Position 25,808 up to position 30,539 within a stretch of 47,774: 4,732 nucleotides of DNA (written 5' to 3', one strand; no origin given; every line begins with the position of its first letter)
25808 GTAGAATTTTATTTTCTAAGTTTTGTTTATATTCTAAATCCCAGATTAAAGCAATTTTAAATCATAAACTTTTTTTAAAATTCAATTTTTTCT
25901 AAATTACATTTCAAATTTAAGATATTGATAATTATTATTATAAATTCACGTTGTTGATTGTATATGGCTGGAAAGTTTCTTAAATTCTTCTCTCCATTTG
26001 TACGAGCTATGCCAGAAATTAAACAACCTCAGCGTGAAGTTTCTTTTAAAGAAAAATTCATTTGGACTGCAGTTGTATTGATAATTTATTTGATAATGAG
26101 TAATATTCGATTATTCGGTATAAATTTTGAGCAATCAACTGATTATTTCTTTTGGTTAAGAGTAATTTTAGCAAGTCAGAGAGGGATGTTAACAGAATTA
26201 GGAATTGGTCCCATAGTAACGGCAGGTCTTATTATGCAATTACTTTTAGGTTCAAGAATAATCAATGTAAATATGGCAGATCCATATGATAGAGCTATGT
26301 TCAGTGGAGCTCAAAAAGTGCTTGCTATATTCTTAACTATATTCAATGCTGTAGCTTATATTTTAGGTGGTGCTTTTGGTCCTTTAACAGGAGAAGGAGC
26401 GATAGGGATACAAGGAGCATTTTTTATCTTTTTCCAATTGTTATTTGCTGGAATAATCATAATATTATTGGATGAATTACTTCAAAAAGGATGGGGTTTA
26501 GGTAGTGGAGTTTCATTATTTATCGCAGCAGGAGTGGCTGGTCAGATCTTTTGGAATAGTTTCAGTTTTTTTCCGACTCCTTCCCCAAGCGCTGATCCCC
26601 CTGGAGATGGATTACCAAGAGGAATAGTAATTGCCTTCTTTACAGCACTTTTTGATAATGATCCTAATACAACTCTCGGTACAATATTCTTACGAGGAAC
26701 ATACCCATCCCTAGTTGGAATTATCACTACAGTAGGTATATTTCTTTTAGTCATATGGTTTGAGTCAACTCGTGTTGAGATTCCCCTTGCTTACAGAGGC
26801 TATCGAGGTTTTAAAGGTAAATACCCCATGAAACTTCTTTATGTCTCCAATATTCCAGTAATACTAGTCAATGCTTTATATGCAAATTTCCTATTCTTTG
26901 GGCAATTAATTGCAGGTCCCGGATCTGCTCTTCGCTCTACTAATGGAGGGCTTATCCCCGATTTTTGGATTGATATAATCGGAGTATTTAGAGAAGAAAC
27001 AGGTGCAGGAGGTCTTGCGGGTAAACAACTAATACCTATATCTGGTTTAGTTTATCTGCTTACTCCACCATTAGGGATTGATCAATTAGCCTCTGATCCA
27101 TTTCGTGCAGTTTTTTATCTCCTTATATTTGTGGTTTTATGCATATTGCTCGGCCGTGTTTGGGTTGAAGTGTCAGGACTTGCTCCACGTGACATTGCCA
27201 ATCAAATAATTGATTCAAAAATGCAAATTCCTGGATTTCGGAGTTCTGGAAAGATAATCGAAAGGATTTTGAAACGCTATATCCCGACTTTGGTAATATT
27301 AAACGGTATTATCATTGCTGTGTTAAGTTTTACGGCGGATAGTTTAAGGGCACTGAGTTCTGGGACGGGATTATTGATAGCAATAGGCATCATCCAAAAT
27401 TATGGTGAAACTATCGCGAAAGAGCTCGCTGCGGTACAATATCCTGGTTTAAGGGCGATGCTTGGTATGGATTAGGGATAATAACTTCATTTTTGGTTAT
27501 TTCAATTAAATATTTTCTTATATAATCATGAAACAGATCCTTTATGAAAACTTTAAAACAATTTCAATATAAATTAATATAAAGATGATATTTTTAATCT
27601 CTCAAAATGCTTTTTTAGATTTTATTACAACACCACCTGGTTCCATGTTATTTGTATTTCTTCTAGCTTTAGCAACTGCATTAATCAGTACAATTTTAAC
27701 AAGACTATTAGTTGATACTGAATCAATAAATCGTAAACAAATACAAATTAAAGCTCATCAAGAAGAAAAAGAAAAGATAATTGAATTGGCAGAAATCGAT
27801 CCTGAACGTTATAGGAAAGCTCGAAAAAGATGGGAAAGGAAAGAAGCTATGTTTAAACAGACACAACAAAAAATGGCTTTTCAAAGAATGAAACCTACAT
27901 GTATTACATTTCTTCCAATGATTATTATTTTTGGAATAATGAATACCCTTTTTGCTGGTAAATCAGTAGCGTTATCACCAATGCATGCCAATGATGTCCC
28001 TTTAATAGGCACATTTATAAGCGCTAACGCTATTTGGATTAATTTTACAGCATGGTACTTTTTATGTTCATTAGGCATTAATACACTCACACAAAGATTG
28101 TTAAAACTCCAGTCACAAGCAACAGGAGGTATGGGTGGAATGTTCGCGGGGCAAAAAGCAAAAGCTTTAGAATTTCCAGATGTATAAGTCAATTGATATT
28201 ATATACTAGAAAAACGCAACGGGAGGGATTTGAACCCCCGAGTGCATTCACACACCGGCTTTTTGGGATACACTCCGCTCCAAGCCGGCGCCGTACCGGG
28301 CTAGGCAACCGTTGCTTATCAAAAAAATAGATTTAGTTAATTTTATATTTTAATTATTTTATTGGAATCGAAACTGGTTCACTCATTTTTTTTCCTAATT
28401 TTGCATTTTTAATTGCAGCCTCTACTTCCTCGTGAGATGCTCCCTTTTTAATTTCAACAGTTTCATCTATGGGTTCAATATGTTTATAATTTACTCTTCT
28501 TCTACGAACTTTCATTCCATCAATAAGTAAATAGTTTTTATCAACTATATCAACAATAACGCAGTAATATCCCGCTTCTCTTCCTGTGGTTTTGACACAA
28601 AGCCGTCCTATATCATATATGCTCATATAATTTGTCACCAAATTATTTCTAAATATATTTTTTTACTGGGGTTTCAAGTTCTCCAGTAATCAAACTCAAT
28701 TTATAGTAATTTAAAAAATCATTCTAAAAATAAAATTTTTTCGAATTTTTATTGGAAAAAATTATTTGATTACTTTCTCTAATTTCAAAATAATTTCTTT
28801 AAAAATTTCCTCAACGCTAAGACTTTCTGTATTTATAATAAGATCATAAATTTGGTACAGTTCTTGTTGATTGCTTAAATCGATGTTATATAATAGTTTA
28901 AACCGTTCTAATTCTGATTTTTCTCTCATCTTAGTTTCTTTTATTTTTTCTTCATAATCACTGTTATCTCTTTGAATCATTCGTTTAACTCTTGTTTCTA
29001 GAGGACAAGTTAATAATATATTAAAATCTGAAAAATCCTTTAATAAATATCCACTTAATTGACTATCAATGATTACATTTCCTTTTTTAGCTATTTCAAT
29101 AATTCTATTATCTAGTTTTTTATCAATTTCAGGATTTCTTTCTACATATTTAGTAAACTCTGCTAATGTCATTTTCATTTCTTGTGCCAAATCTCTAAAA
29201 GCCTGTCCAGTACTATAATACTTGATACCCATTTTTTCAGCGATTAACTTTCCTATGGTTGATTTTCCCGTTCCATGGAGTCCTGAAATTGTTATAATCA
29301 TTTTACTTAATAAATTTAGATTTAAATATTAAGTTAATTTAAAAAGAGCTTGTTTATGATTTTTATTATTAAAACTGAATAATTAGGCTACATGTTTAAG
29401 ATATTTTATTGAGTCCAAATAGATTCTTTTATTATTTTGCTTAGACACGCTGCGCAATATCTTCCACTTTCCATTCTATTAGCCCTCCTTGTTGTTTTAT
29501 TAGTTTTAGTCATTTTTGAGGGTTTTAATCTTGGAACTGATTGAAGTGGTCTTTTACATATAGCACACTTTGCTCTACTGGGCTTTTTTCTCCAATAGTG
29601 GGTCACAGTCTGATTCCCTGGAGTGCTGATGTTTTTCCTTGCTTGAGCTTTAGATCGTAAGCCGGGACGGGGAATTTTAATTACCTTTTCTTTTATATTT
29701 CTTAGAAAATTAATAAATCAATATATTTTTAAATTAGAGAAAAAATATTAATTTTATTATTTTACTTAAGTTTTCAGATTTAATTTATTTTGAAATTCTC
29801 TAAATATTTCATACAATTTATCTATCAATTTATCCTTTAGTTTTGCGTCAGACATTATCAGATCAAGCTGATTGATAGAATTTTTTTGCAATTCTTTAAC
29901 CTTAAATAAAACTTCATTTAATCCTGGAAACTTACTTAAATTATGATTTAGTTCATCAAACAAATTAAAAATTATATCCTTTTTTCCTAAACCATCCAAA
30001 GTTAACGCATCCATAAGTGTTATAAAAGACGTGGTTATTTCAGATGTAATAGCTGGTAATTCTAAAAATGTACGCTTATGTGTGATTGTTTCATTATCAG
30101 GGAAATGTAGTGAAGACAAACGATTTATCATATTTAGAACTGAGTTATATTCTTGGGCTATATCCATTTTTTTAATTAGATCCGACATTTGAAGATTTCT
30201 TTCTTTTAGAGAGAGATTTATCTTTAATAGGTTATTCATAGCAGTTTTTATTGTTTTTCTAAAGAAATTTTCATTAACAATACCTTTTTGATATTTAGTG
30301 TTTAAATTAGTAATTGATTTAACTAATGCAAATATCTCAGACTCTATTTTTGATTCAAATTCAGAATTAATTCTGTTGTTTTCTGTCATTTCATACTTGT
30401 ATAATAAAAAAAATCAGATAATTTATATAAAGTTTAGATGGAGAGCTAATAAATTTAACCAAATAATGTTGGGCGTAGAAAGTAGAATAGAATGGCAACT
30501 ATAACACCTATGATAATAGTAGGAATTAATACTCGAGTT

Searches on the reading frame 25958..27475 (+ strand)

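Call 52: search_protein_families(library=pfam, proteins=[window:25958-27475:+], max_evalue=0.0001)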
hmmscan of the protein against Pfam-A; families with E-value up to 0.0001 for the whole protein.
window:25958-27475:+ (505 aa): 2 families
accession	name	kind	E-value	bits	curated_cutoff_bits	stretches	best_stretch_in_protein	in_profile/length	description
PF00344.25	SecY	-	1.9e-63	215.1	32.2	1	78-481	2-304/306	SecY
PF10559.14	Plug_translocon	-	1.2e-12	47.8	22.1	1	42-76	1-35/35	Plug domain of Sec61p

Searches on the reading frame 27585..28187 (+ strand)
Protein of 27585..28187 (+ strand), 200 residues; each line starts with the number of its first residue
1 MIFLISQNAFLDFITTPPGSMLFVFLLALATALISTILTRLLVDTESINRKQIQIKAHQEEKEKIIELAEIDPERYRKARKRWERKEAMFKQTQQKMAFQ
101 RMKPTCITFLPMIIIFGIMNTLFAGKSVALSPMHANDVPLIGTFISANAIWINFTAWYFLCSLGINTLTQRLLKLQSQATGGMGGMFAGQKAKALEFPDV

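Call 52: search_protein_families(library=pfam, proteins=[window:27585-28187:+], max_evalue=0.0001)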
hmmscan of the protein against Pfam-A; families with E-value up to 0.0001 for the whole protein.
window:27585-28187:+ (200 aa): 1 family
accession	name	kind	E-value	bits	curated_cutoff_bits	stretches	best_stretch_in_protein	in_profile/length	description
PF01956.21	EMC3_TMCO1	-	6.1e-24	85.1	27.1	1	21-175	16-167/169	Integral membrane protein EMC3/TMCO1-like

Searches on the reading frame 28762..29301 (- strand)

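Call 52: search_protein_families(library=pfam, proteins=[window:28762-29301:-], max_evalue=0.0001)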
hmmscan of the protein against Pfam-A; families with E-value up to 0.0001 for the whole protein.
window:28762-29301:- (179 aa): 6 families
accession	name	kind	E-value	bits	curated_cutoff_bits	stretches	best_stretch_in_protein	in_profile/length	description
PF13189.12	Cytidylate_kin2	-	4.6e-22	79.5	28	1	2-159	1-175/176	Cytidylate kinase-like family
PF13238.12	AAA_18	-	1.3e-20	74.6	29.4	1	3-128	1-121/128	AAA domain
PF13207.12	AAA_17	-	2.9e-17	63.7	27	1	7-119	2-130/136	AAA domain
PF02224.24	Cytidylate_kin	-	1.5e-12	48.1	26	1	3-42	1-40/211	Cytidylate kinase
PF01202.28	SKI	-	5.8e-06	27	22.1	0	10-174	2-158/159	Shikimate kinase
PF01121.26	CoaE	-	1.9e-05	24.9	27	0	57-135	88-166/180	Dephospho-CoA kinase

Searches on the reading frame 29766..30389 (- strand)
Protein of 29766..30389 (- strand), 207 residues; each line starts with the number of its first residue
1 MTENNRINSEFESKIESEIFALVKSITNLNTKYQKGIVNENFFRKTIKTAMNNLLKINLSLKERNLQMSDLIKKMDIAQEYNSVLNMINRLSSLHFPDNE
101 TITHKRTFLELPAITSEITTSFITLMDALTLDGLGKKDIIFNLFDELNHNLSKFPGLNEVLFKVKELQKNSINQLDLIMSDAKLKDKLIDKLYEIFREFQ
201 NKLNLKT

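Call 52: search_protein_families(library=pfam, proteins=[window:29766-30389:-], max_evalue=0.0001)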
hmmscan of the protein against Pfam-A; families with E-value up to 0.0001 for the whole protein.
window:29766-30389:- (207 aa): 1 family
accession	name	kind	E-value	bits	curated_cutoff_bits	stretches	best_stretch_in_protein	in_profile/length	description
PF03997.17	VPS28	-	2.6e-07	31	24.5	1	17-192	2-173/188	VPS28 protein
